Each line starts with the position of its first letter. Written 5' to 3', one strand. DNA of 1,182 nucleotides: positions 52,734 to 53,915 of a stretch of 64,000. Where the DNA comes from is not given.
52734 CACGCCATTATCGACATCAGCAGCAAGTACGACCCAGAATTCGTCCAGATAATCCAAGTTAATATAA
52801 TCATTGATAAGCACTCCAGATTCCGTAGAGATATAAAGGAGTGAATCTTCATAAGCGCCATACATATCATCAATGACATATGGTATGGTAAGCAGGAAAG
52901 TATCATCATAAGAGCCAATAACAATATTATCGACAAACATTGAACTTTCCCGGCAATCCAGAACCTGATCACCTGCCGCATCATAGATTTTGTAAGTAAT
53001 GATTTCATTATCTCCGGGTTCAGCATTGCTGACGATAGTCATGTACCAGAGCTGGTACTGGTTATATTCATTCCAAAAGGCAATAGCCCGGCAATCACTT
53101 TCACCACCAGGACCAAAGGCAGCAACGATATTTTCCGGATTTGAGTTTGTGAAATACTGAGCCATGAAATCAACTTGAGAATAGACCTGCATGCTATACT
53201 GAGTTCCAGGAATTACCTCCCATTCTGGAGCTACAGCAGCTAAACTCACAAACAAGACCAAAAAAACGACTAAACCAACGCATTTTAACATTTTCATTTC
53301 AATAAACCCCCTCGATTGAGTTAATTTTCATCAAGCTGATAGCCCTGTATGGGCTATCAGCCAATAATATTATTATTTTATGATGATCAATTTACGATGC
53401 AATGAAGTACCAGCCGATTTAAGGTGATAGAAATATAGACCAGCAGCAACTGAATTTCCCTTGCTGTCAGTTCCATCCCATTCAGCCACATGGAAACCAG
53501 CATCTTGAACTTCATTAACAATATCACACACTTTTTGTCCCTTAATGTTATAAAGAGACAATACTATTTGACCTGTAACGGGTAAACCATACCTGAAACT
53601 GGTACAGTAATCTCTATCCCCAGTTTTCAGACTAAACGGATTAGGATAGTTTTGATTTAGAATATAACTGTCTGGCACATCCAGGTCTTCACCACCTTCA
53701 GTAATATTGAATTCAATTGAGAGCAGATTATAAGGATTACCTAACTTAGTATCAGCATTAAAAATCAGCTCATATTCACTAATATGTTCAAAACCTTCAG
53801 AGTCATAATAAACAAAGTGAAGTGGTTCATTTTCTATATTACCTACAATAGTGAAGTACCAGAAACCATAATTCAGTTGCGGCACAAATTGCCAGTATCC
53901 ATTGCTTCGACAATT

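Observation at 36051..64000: ~28-kb operon: three giant T9SS repeat proteins followed by a barrel-OmpA anchor protein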

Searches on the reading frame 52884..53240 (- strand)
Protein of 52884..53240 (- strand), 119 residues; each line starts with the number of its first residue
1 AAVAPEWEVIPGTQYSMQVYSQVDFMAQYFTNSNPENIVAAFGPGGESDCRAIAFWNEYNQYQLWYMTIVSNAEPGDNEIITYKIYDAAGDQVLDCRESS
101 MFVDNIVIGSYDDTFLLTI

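Call 63: search_protein_families(library=pfam, proteins=[window:52884-53240:-], max_evalue=1)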
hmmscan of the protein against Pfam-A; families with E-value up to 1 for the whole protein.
window:52884-53240:- (119 aa): 0 families

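Call 66: predict_structure(alignment_id=A4)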
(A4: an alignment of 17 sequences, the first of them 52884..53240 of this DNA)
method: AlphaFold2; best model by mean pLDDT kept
length: 119 residues; sequences in the alignment: 17
mean_pLDDT: 82.4   pTM: 0.76
mean pLDDT of the five models: 82.4, 78.9, 78.7, 76.0, 66.2
residues with pLDDT >= 90: 40; 70-90: 57; 50-70: 21; < 50: 1
segments of 3 or more residues with pLDDT < 50: none
pLDDT, mean of each block of 10 residues (from residue 1): 56 82 76 72 90 87 87 83 89 91 90 88
secondary structure, 60 per line:
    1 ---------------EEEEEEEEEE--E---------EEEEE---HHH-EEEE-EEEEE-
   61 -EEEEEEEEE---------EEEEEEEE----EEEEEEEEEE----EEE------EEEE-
elements in order: E16-25 E38-42 E50-53 E55-59 E62-70 E80-87 E92-101 E106-108 E115-118

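Call 68: fold_search(model_id=the predicted structure, library=pdb)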
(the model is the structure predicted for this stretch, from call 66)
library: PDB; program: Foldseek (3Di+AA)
matches with E <= 10: 1957; with E <= 0.001: 0
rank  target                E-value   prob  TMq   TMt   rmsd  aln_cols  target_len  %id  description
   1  1b90                  1.9e-02  0.99  0.49  0.14   4.5       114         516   10  BACILLUS CEREUS BETA-AMYLASE APO FORM (released 1999-03-15)
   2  6az5                  3.3e-02  0.96  0.43  0.44   6.6       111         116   13  Crystal structure of CBMd (family CBM41) from Eubacterium rectale Amy13K (released 2017-11-29)
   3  6j15_C                3.5e-02  0.98  0.40  0.43   4.9        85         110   13  Complex structure of GY-5 Fab and PD-1 (released 2019-11-06)
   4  6lz9_H                4.3e-02  0.54  0.30  0.19  13.1       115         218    8  t8E4 antibody Fab complexed with the active form of HGF (released 2020-03-11)
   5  6d9g_A                4.8e-02  0.41  0.28  0.18  16.0       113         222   10  X-ray Structure of the FAB Fragment of 15B8, a Murine Monoclonal Antibody Specific for the Human Serotonin Transporter (released 2019-04-24)
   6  2hvj_A                6.3e-02  0.38  0.28  0.18  15.8       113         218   10  Crystal structure of KcsA-Fab-TBA complex in low K+ (released 2007-02-20)
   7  9p0x_H                7.5e-02  0.41  0.29  0.18  15.4       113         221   11  Nanodisc-embedded human TF/FVIIa/XK1 in complex with 10H10 Fab (nanodisc-subtracted) (released 2025-08-27)
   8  2r4r_H                7.9e-02  0.38  0.29  0.19  15.3       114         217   10  Crystal structure of the human beta2 adrenoceptor (released 2007-11-06)
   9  6vel_H                8.3e-02  0.75  0.31  0.20   4.8        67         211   12  Crystal Structure of Human E-cadherin bound by mouse monoclonal antibody 66E8Fab (released 2020-01-29)
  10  6z7w_D                8.3e-02  0.54  0.31  0.20   9.8       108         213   13  Human insulin in complex with the analytical antibody HUI-018 Fab (released 2020-12-30)
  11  9je3_A                8.3e-02  0.35  0.28  0.18  16.0       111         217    8  Structure of #2-911 Fab in complex with MEDI8852 Fab (released 2025-09-03)
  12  5opi_C                8.8e-02  0.69  0.35  0.16  10.3       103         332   13  Crystal structure of the TAPBPR-MHC I peptide editing complex (released 2017-10-18)
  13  2w65_C                9.8e-02  0.47  0.31  0.20   9.8       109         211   15  Anti citrullinated Collagen type 2 antibody acc4 in complex with a citrullinated peptide (released 2009-02-24)
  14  2vxu_H                9.8e-02  0.33  0.29  0.19  15.3       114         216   12  Crystal structure of murine reference antibody 125-2H Fab fragment (released 2009-06-23)
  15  3v7a_E                9.8e-02  0.30  0.28  0.18  14.9       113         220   11  Structural basis for broad detection of genogroup II noroviruses by a monoclonal antibody that binds to a site occlude (released 2012-02-08)
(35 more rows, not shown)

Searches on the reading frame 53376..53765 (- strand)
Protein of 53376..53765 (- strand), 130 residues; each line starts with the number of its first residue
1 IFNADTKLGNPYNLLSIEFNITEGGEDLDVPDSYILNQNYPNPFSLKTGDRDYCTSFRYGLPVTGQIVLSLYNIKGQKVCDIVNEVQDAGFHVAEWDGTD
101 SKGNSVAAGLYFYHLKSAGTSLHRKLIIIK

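Call 47: search_protein_families(library=pfam, proteins=[window:53376-53765:-], max_evalue=1)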
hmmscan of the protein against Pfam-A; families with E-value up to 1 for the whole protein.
seq(130 aa): 3 families
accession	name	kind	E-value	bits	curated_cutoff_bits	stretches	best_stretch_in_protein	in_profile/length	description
PF13860.13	FlgD_ig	-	2.1e-08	34.5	27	1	66-117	24-75/79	FlgD Ig-like domain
PF13585.12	CHU_C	-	3.5e-05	24.3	27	1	66-118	28-73/86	CHU_C Type IX secretion signal domain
PF18962.6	Por_Secre_tail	-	0.0049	17.6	27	1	65-128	20-75/75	Secretion system C-terminal sorting domain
